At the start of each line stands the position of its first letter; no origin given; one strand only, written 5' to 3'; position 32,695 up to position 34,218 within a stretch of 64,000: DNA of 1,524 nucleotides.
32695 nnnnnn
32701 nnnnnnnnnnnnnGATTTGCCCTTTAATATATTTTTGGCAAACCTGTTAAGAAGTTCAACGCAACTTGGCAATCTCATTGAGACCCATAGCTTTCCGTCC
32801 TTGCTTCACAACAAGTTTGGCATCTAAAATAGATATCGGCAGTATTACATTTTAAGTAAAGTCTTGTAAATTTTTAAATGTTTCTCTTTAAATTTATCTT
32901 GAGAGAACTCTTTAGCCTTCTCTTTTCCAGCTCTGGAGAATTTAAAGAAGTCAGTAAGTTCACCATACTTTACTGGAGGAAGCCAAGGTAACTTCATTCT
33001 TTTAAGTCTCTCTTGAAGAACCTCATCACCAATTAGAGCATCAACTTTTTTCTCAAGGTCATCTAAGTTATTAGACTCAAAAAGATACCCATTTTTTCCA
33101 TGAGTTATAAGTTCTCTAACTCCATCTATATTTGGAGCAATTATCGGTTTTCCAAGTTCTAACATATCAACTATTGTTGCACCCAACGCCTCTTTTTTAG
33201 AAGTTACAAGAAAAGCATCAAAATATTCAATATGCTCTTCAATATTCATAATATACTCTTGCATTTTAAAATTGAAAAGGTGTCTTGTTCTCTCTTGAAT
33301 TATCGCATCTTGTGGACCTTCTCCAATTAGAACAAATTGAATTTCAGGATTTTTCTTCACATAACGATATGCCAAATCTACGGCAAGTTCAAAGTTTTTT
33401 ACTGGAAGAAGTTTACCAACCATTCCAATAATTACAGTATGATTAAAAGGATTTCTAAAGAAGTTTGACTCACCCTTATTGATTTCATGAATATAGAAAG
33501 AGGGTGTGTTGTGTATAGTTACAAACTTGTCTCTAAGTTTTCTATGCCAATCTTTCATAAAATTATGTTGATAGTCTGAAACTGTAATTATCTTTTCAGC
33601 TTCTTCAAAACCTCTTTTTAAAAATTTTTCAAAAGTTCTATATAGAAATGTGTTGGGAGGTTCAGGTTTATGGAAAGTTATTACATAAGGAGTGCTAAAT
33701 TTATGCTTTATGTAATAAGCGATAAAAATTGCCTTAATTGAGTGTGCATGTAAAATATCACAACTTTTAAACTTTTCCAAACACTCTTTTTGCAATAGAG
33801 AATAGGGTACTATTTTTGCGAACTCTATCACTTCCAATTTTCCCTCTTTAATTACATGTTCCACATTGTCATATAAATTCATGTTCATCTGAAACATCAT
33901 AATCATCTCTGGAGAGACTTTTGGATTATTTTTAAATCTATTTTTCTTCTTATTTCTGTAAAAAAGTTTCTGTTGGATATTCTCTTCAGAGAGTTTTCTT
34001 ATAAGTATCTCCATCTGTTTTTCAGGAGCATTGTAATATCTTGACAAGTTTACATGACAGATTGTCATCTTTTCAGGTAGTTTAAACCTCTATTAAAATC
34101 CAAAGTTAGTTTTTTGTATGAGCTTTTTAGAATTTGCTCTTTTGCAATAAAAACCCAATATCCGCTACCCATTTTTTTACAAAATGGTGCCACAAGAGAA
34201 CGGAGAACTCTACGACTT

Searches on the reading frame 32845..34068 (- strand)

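Call 4: search_protein_families(library=pfam, proteins=[window:32845-34068:-], max_evalue=0.01)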
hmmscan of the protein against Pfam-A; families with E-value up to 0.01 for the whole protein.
window:32845-34068:- (407 aa): 5 families
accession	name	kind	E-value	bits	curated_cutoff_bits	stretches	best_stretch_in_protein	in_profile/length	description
PF00534.26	Glycos_transf_1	-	5e-26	91.7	26.4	1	208-356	11-166/172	Glycosyl transferases group 1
PF13692.12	Glyco_trans_1_4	-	6.1e-20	72.4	27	1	213-348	3-142/142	Glycosyl transferases group 1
PF13439.12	Glyco_transf_4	-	8.8e-11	42.6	28.5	1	93-187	64-164/170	Glycosyltransferase Family 4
PF13579.12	Glyco_trans_4_4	-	6.7e-05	23.7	29.7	1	104-175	73-146/158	Glycosyl transferase 4-like domain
PF08323.17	Glyco_transf_5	-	0.009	16.2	22.7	0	89-166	119-219/239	Starch synthase catalytic domain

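Call 5: search_protein_families(library=ncbifam, proteins=[window:32845-34068:-], max_evalue=0.01)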
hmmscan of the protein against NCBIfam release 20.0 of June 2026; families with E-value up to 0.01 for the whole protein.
window:32845-34068:- (407 aa): 24 families
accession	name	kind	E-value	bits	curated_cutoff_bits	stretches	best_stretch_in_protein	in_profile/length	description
NF047880.1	glyco_SdgA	exception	3e-18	65.7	800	1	172-353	281-461/488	serine-aspartate repeat adhesin O-glycosyltransferase SdgA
TIGR03999.1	thiol_BshA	equivalog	1.2e-17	63.9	273.7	1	102-358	84-348/375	N-acetyl-alpha-D-glucosaminyl L-malate synthase BshA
NF038229.1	Glyco4_Geo_Pelo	equivalog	1.6e-15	57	400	1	103-358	56-311/338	GPMC system family 4 glycosyltransferase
TIGR03088.1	stp2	hypoth_equivalog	4.2e-15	55.7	409.05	1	160-350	140-340/374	TIGR03088 family PEP-CTERM/XrtA system glycosyltransferase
NF047684.1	TeichurnBiosyTuaC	equivalog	3.6e-13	49.2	550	1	102-356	108-362/391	teichuronic acid biosynthesis protein TuaC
TIGR02149.1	glgA_Coryne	subfamily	1.5e-11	44.1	302.4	1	101-354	82-361/391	glycogen synthase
TIGR04157.1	glyco_rSAM_CFB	subfamily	9e-11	41.4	400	1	151-338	164-356/406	TIGR04157 family glycosyltransferase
TIGR04063.1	stp3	hypoth_equivalog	1.1e-10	41.1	442.05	1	208-356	210-368/397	TIGR04063 family PEP-CTERM/XrtA system glycosyltransferase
NF041876.1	EPS_EpsE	equivalog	1.9e-10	40.6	400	1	275-356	288-369/389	exopolysaccharide biosynthesis GT4 family glycosyltransferase EpsE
NF053513.1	Gtran_IagA_BgsA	equivalog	2.2e-09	36.8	460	1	143-350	92-301/333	LTA glycolipid anchor biosynthesis glycosyltransferase, IagA/BgsA family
NF007396.0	PRK09922.1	equivalog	1.5e-08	33.9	385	1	275-352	252-330/361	lipopolysaccharide 1,6-galactosyltransferase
TIGR02095.1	glgA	subfamily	4.3e-08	32.3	328.45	1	210-343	293-436/477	glycogen/starch synthase, ADP-glucose type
NF011726.0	PRK15179.1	equivalog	4.3e-08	31.9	733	1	211-335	517-644/694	Vi polysaccharide biosynthesis protein TviE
NF012034.0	PRK15490.1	equivalog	1.7e-07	30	813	1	210-336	397-526/578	Vi polysaccharide biosynthesis glycosyltransferase TviE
NF049988.1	MGlcDAGSynMgs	equivalog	6.4e-07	29.1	400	1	221-356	223-361/398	alpha-monoglucosyldiacylglycerol synthase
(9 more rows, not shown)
